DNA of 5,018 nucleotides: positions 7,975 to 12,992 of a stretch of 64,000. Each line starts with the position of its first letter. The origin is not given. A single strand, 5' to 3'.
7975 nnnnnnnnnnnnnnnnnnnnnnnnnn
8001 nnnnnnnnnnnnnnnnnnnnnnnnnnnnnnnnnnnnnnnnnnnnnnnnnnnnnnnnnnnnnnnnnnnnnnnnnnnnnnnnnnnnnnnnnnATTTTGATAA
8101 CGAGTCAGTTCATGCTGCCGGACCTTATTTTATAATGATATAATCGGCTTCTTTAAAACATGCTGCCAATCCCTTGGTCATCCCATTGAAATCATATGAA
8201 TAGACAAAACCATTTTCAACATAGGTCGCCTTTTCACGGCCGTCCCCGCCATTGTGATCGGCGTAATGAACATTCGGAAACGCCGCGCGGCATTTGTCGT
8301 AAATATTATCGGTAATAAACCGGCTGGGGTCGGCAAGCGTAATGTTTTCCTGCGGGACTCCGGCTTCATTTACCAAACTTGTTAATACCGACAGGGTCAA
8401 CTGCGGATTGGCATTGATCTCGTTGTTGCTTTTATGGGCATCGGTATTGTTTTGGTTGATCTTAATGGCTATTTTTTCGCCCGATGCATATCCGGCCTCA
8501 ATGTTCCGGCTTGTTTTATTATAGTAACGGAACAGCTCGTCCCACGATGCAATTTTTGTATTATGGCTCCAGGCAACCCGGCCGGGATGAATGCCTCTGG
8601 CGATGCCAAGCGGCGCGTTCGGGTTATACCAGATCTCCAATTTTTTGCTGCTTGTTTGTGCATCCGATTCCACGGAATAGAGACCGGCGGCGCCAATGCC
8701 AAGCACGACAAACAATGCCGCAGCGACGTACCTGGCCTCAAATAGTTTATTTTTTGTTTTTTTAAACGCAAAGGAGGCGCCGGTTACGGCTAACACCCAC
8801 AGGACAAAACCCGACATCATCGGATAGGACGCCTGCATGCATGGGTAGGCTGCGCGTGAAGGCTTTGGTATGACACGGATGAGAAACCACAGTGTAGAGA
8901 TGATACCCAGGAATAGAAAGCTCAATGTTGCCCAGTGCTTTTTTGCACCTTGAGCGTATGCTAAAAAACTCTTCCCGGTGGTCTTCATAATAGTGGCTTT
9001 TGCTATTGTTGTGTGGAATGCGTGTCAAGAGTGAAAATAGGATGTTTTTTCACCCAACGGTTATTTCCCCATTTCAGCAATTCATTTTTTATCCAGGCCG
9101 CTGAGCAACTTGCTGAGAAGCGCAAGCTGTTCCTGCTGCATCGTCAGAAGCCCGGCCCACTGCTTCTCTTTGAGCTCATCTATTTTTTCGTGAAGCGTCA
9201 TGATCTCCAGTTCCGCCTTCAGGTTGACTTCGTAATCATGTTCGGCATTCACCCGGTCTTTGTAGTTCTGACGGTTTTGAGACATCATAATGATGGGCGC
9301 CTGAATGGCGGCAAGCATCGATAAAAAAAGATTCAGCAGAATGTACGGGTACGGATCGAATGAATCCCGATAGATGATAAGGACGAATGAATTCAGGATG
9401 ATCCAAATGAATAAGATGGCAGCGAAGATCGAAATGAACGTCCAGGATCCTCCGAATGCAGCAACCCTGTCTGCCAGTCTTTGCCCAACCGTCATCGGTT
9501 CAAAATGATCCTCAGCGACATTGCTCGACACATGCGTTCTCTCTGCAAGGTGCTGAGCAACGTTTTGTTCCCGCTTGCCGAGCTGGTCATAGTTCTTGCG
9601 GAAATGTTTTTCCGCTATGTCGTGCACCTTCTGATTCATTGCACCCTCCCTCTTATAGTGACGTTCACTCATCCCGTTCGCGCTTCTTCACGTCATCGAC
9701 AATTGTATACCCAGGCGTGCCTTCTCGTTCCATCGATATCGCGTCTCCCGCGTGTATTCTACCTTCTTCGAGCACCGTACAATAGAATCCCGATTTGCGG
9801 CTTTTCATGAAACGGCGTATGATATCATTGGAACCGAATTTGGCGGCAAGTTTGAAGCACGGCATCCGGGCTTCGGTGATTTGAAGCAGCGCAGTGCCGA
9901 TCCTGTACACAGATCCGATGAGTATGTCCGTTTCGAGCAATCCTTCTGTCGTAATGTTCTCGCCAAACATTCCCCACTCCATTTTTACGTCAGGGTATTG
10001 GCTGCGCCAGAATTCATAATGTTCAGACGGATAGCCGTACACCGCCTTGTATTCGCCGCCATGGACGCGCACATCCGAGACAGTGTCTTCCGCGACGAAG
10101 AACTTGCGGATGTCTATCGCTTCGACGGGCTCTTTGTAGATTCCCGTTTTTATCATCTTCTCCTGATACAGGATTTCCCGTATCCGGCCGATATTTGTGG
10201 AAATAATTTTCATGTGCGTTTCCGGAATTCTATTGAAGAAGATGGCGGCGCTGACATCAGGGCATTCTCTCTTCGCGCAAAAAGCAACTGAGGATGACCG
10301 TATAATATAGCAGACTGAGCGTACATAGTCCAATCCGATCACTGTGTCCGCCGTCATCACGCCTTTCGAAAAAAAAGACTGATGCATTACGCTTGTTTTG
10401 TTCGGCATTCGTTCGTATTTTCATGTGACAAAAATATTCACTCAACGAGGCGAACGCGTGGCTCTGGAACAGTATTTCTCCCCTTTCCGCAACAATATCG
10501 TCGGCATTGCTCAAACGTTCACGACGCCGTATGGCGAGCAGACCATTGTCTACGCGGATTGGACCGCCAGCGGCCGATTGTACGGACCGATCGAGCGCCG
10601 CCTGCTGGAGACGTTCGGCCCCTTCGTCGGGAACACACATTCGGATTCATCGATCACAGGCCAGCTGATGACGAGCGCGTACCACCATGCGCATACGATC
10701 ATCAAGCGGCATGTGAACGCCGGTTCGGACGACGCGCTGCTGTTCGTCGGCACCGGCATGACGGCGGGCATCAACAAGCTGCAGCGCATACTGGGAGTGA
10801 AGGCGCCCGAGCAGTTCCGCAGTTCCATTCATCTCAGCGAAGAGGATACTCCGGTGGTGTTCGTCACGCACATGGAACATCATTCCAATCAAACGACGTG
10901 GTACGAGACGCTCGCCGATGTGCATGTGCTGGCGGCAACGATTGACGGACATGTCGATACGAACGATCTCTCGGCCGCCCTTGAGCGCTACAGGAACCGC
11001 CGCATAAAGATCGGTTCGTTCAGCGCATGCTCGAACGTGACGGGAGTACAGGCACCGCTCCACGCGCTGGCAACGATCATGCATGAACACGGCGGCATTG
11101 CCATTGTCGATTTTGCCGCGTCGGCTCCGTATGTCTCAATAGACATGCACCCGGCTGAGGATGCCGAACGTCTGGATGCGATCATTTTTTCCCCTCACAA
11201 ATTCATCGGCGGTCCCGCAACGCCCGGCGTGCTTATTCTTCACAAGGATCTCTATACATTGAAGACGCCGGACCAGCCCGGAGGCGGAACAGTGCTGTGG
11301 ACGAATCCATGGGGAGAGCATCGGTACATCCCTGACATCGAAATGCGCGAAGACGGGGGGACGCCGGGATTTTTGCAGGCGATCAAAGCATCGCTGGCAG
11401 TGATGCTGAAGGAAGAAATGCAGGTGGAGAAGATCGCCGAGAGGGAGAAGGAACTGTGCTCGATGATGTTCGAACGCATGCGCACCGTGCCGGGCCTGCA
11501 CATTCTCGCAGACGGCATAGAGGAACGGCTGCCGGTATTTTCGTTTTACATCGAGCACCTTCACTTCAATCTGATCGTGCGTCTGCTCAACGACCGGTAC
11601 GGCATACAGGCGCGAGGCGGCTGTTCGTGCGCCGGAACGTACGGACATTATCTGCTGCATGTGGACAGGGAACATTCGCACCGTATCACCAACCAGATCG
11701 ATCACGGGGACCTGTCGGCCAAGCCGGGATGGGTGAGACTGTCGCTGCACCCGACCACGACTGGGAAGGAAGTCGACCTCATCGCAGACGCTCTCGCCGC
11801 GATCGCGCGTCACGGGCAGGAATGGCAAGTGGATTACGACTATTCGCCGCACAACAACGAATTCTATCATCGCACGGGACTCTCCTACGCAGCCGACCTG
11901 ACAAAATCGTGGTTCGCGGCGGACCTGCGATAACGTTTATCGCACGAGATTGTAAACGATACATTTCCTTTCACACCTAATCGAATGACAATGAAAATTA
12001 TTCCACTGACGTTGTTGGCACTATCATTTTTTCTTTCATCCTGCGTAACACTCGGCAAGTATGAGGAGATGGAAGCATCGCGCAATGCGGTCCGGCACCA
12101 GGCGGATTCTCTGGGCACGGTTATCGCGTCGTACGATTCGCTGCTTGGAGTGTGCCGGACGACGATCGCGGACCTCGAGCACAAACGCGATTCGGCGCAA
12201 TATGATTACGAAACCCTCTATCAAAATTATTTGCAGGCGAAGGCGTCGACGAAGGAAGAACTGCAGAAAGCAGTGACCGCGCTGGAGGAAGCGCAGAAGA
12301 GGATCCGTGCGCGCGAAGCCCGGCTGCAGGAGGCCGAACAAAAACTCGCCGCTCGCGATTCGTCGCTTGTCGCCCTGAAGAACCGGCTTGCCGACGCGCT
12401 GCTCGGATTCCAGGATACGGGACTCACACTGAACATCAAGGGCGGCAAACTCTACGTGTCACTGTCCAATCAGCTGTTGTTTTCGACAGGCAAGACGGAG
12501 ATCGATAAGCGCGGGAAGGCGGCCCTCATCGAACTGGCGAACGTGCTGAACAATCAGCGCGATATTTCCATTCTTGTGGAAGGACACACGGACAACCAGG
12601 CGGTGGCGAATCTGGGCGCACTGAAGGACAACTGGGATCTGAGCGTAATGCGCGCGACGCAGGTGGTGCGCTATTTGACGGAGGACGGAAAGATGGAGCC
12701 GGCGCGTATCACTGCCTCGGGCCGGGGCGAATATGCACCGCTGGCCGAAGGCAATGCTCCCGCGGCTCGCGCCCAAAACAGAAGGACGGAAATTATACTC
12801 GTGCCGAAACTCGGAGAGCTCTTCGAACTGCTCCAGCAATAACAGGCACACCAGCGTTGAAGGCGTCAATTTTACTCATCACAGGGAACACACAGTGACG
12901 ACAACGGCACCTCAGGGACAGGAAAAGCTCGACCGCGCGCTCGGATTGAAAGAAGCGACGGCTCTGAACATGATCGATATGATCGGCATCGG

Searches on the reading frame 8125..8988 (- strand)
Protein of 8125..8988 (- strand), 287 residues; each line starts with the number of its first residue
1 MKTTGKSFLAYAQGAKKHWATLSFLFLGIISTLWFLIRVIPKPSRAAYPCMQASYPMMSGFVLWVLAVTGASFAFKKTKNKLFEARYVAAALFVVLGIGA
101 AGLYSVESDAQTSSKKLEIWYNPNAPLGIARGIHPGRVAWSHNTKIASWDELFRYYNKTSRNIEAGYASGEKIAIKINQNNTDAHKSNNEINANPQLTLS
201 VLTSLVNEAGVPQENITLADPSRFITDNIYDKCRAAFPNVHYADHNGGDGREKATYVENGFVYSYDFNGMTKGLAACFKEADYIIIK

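Call 3: search_protein_families(library=pfam, proteins=[window:8125-8988:-], max_evalue=0.01)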
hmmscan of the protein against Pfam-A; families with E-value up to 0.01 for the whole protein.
window:8125-8988:- (287 aa): 0 families

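Call 5: search_protein_families(library=ncbifam, proteins=[window:8125-8988:-], max_evalue=0.01)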
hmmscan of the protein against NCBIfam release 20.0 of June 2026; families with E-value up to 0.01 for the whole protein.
window:8125-8988:- (287 aa): 0 families

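Call 25: search_protein_families(library=pfam, proteins=[window:8125-8988:-], max_evalue=1)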
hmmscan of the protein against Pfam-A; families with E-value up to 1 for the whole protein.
window:8125-8988:- (287 aa): 1 family
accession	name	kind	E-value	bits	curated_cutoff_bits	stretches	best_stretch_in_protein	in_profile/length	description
PF01757.29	Acyl_transf_3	-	0.043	13.3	31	1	9-160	142-279/326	Acyltransferase domain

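Call 74: search_solved_structures(query=window:8125-8988:-, show_alignments=2, max_evalue=10)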
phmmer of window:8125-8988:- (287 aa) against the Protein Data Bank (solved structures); distinct sequences matched with E-value up to 10: 3.
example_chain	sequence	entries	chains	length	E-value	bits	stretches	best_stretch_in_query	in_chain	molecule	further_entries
8z5s_x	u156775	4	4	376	0.69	12.2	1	16-123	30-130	Flagellar biosynthetic protein FlhB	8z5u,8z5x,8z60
9vuq_E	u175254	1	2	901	0.77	12.1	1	77-143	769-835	Glycerol-3-phosphate acyltransferase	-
8g19_L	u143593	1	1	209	1.1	11.6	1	115-197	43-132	Light chain of anti-influenza human 4C05 Fab fragment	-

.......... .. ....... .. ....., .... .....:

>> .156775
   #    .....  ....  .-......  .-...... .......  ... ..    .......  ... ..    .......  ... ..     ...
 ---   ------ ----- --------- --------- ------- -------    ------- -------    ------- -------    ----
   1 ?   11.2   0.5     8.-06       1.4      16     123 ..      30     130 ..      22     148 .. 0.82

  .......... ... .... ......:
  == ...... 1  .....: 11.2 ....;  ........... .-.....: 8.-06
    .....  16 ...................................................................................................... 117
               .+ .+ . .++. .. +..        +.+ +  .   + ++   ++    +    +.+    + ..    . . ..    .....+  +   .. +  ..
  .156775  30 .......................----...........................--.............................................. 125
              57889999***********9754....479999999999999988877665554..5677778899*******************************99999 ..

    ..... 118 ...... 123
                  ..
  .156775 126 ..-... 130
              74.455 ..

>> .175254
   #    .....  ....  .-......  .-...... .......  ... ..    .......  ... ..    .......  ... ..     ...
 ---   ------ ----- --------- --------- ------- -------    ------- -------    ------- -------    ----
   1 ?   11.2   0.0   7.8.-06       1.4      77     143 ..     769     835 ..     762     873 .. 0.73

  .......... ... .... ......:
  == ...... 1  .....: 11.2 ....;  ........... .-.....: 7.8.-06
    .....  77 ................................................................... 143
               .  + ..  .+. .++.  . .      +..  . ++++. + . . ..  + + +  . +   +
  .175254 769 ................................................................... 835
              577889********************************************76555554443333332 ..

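Call 85: predict_structure(protein=window:8125-8988:-)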
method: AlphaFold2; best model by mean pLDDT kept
length: 287 residues; sequences in the alignment: 1
mean_pLDDT: 44.7   pTM: 0.27
mean pLDDT of the five models: 44.7, 42.7, 42.0, 41.1, 39.8
residues with pLDDT >= 90: 0; 70-90: 52; 50-70: 48; < 50: 187
segments of 3 or more residues with pLDDT < 50: 106-287
pLDDT, mean of each block of 10 residues (from residue 1): 55 65 77 75 51 63 76 69 72 72 50 31 28 27 32 36 33 32 30 30 35 33 33 41 33 24 25 33 29
secondary structure, 60 per line:
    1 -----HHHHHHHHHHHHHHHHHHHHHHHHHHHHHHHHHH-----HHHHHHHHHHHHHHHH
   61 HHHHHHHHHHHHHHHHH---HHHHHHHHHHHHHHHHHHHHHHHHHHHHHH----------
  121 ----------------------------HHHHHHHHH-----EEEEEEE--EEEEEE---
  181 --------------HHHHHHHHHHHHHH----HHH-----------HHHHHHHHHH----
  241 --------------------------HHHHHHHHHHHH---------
elements in order: H6-39 H45-77 H81-110 H149-157 E163-169 E172-177 H195-208 H227-236 H267-278

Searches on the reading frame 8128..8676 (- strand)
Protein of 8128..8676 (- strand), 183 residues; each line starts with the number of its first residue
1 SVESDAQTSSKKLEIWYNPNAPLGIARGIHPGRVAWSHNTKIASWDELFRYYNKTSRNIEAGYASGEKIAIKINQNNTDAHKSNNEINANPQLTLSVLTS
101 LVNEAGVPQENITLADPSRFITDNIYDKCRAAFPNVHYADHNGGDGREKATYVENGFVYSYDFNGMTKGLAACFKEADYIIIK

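Call 76: search_protein_families(library=pfam, proteins=[window:8128-8676:-], max_evalue=10)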
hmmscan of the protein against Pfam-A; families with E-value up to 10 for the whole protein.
seq(183 aa): 1 family
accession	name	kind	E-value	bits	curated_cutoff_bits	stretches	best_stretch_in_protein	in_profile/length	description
PF12158.14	DUF3592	-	0.19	12.9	25.3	0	11-22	63-74/84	Domain of unknown function (DUF3592)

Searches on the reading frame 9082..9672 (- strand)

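Call 5: search_protein_families(library=ncbifam, proteins=[window:9082-9672:-], max_evalue=0.01)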
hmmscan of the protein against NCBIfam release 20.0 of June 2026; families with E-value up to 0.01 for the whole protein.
window:9082-9672:- (196 aa): 0 families

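Call 25: search_protein_families(library=pfam, proteins=[window:9082-9672:-], max_evalue=1)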
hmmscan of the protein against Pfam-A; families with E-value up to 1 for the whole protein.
window:9082-9672:- (196 aa): 2 families
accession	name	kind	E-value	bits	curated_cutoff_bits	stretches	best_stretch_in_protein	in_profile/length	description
PF06210.16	DUF1003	-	1.3e-39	134.9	27.4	1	74-173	1-98/103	Protein of unknown function (DUF1003)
PF11947.13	DUF3464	-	0.0019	18.4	25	1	28-94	19-86/149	Photosynthesis affected mutant 68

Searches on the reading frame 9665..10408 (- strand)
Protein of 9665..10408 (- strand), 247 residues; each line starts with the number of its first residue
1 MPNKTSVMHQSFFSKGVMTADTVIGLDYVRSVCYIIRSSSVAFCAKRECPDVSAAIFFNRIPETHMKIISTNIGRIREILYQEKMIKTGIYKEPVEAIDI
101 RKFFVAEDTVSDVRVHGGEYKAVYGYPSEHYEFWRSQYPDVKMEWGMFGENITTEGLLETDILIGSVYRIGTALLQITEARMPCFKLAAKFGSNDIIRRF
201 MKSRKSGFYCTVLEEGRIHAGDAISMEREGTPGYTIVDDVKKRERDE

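Call 5: search_protein_families(library=ncbifam, proteins=[window:9665-10408:-], max_evalue=0.01)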
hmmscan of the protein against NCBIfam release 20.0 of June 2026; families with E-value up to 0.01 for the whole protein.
window:9665-10408:- (247 aa): 2 families
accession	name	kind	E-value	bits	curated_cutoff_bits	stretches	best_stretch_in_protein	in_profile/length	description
NF008577.1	PRK11536.1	equivalog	1.1e-30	106.7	294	1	73-225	8-160/222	6-hydroxyaminopurine reductase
NF011069.0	PRK14499.1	equivalog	3.6e-06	26.3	457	1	143-225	224-304/308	cyclic pyranopterin monophosphate synthase MoaC/MOSC-domain-containing protein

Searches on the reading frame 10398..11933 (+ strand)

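Call 6: search_protein_families(library=pfam, proteins=[window:10398-11933:+], max_evalue=0.001)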
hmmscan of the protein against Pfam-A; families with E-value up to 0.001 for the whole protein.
window:10398-11933:+ (511 aa): 2 families
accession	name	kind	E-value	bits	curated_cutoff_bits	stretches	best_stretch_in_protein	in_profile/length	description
PF00266.25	Aminotran_5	-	3.5e-40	138.6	21.5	1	51-461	1-370/371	Aminotransferase class-V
PF00155.27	Aminotran_1_2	-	0.00056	19.6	19.7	0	182-240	124-187/361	Aminotransferase class I and II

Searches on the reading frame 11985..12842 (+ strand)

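Call 6: search_protein_families(library=pfam, proteins=[window:11985-12842:+], max_evalue=0.001)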
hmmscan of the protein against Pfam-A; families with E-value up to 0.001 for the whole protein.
window:11985-12842:+ (285 aa): 1 family
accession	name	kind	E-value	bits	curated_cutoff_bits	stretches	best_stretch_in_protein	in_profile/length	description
PF00691.25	OmpA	-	2.3e-18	66.8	27.2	1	165-266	1-98/98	OmpA family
